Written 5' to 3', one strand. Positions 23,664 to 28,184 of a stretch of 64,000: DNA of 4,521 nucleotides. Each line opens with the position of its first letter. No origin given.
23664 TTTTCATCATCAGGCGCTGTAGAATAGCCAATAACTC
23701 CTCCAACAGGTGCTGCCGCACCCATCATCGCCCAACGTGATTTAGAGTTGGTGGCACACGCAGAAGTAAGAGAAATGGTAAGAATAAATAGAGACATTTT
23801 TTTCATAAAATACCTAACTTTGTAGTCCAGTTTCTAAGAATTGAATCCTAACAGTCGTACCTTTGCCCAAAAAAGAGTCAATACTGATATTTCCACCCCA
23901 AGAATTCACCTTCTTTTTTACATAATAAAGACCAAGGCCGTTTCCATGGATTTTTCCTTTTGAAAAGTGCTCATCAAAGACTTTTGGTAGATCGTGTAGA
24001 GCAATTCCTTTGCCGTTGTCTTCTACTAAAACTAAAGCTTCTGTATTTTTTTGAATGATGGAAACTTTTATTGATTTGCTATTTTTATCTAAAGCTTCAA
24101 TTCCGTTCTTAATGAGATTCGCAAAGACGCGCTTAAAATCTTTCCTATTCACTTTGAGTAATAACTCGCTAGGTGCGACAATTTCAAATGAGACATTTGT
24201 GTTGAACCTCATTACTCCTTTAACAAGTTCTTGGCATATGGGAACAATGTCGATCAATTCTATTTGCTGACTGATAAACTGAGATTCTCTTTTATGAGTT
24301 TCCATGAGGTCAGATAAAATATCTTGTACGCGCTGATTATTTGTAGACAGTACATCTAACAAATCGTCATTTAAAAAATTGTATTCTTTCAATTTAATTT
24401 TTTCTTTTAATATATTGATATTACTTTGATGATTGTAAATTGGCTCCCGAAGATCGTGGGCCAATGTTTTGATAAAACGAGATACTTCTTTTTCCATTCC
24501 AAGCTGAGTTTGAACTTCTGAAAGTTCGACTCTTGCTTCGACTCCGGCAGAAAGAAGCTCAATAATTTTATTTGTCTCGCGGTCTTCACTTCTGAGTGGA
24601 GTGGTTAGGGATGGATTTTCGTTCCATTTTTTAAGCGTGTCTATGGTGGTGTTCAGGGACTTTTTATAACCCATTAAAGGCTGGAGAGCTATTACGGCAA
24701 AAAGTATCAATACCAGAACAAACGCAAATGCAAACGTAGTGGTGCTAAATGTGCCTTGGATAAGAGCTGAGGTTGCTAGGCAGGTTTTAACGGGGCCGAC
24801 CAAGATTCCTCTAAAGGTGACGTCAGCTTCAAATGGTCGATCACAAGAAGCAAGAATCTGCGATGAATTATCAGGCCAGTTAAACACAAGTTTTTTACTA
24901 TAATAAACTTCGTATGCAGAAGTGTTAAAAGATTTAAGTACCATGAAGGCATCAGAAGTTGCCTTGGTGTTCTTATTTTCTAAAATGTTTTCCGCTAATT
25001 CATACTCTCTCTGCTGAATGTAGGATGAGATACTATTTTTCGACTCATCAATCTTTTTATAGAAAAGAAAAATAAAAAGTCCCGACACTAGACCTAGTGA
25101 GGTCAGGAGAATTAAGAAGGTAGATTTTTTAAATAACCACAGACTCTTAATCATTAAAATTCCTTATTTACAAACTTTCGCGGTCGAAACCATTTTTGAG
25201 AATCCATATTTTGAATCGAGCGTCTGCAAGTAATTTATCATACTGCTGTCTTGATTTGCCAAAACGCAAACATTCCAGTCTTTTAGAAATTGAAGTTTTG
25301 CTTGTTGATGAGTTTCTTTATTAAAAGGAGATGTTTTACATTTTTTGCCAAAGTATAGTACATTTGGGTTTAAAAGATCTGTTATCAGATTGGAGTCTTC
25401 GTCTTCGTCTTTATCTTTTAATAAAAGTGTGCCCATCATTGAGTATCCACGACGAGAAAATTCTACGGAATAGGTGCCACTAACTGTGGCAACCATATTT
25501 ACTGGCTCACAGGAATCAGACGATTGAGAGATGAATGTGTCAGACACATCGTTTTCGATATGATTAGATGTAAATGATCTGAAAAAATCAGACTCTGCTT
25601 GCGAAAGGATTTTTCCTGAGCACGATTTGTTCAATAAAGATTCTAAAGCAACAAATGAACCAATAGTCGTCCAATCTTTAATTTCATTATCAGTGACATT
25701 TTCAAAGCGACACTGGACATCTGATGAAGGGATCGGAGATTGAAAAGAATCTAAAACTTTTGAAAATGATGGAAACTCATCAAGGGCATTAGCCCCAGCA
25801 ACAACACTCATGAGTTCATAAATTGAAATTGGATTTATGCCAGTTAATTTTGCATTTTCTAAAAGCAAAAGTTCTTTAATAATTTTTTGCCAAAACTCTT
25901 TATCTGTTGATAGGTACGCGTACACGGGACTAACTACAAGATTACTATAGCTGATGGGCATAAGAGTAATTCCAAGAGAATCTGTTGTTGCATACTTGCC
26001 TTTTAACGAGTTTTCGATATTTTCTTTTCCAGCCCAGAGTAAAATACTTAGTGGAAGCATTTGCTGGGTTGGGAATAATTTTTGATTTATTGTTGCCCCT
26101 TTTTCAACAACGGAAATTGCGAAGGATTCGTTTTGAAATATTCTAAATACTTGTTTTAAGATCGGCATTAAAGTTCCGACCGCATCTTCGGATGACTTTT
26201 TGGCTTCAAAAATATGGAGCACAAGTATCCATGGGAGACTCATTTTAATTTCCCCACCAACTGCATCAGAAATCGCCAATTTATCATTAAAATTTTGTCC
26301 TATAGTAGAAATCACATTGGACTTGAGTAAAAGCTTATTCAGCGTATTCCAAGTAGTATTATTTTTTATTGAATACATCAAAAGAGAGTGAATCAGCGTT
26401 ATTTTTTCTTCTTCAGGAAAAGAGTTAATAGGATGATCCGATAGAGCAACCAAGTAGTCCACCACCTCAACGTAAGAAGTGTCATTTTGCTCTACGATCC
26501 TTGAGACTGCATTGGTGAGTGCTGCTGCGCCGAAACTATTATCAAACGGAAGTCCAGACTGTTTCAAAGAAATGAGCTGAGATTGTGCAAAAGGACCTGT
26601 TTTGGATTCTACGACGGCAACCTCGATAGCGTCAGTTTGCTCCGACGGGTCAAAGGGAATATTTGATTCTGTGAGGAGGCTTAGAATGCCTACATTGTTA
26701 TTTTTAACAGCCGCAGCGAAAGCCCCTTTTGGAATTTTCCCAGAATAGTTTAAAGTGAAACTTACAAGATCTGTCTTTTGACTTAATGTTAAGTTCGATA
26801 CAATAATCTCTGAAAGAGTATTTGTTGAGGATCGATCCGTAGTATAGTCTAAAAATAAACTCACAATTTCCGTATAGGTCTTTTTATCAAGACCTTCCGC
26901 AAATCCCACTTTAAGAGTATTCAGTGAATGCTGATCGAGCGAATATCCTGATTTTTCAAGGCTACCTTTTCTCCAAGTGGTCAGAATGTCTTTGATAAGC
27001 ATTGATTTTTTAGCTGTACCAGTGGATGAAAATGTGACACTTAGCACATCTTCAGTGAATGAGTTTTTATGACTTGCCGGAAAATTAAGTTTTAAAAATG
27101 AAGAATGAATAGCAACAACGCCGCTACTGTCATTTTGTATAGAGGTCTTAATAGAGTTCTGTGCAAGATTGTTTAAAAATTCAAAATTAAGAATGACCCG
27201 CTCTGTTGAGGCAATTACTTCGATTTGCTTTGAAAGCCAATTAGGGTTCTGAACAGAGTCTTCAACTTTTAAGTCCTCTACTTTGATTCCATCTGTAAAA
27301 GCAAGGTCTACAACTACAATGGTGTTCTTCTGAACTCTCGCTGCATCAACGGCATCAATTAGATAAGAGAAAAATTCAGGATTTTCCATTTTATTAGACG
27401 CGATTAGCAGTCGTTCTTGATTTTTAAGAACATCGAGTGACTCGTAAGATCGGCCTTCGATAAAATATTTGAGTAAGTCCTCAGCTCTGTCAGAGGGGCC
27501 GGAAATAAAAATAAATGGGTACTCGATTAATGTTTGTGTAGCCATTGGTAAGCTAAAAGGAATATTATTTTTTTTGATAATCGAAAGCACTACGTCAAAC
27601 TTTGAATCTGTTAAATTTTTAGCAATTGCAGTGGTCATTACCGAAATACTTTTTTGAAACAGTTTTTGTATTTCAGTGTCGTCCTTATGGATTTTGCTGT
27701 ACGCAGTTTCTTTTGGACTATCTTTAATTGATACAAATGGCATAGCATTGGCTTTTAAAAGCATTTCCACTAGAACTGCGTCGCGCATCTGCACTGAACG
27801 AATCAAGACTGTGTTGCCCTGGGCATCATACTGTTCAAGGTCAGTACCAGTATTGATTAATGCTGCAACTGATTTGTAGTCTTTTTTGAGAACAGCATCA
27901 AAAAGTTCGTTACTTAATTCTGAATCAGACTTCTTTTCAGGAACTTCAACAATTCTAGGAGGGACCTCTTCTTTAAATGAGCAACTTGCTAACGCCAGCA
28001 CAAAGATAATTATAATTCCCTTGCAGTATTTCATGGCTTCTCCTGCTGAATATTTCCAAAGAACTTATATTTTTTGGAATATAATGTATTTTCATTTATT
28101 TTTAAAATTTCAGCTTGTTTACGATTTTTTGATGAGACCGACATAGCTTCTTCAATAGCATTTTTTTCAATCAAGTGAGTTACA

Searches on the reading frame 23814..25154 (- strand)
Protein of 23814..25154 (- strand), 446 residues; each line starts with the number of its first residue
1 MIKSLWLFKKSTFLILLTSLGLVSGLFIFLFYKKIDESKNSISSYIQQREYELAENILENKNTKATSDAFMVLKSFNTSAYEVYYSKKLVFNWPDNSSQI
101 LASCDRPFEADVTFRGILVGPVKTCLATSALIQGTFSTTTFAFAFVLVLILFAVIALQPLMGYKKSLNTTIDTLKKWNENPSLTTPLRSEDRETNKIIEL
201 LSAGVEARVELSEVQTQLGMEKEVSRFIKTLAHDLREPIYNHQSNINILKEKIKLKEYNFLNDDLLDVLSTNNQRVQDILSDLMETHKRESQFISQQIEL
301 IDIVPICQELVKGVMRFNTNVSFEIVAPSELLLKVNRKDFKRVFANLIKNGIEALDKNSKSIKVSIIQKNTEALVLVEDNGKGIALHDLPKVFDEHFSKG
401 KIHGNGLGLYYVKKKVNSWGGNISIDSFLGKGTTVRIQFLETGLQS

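Call 3: search_protein_families(library=pfam, proteins=[window:23814-25154:-])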
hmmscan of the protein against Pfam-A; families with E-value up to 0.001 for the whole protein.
window:23814-25154:- (446 aa): 4 families
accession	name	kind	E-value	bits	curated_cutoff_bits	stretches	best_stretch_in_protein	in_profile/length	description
PF02518.31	HATPase_c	-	1.2e-19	71.3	26.4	1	337-439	3-107/111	Histidine kinase-, DNA gyrase B-, and HSP90-like ATPase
PF14501.12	HATPase_c_5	-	5.5e-09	36.3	22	1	336-427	2-90/102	GHKL domain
PF00512.31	HisKA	-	2.6e-06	27.8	26.9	1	225-291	3-65/66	His Kinase A (phospho-acceptor) domain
PF13589.12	HATPase_c_3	-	1.7e-05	25.3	25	1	340-398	3-59/137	Histidine kinase-, DNA gyrase B-, and HSP90-like ATPase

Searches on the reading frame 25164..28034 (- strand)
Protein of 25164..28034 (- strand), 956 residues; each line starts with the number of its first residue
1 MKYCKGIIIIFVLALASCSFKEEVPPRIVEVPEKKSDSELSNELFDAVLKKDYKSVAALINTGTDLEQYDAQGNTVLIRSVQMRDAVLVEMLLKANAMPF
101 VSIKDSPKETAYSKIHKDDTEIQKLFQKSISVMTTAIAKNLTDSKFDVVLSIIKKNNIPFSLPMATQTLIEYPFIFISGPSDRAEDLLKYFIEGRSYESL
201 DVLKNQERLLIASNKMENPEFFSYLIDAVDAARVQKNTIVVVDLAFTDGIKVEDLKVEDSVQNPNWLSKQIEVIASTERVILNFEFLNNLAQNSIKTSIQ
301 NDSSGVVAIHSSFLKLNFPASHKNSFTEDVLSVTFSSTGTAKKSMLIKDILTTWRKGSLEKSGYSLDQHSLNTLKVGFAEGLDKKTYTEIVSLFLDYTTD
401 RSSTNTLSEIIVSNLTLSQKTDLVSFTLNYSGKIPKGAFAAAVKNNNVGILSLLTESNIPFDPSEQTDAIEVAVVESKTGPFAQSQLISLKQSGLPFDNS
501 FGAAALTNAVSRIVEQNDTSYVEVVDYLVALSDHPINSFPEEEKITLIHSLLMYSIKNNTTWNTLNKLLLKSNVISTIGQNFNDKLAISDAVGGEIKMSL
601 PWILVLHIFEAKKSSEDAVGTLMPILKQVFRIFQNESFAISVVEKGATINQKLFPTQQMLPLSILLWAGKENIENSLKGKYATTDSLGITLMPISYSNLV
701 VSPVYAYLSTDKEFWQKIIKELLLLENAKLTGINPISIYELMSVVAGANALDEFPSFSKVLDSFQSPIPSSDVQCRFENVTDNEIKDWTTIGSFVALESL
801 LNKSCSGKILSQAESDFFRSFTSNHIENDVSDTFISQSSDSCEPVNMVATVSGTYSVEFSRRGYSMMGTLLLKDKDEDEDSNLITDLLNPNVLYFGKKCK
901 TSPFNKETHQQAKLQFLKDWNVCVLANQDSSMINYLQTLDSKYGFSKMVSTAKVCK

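Call 3: search_protein_families(library=pfam, proteins=[window:25164-28034:-])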
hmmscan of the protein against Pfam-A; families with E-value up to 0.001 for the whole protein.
window:25164-28034:- (956 aa): 1 family
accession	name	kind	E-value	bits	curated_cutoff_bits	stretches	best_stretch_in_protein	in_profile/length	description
PF12796.13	Ank_2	-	7.1e-05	23.7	27.3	0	45-96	2-52/90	Ankyrin repeats (3 copies)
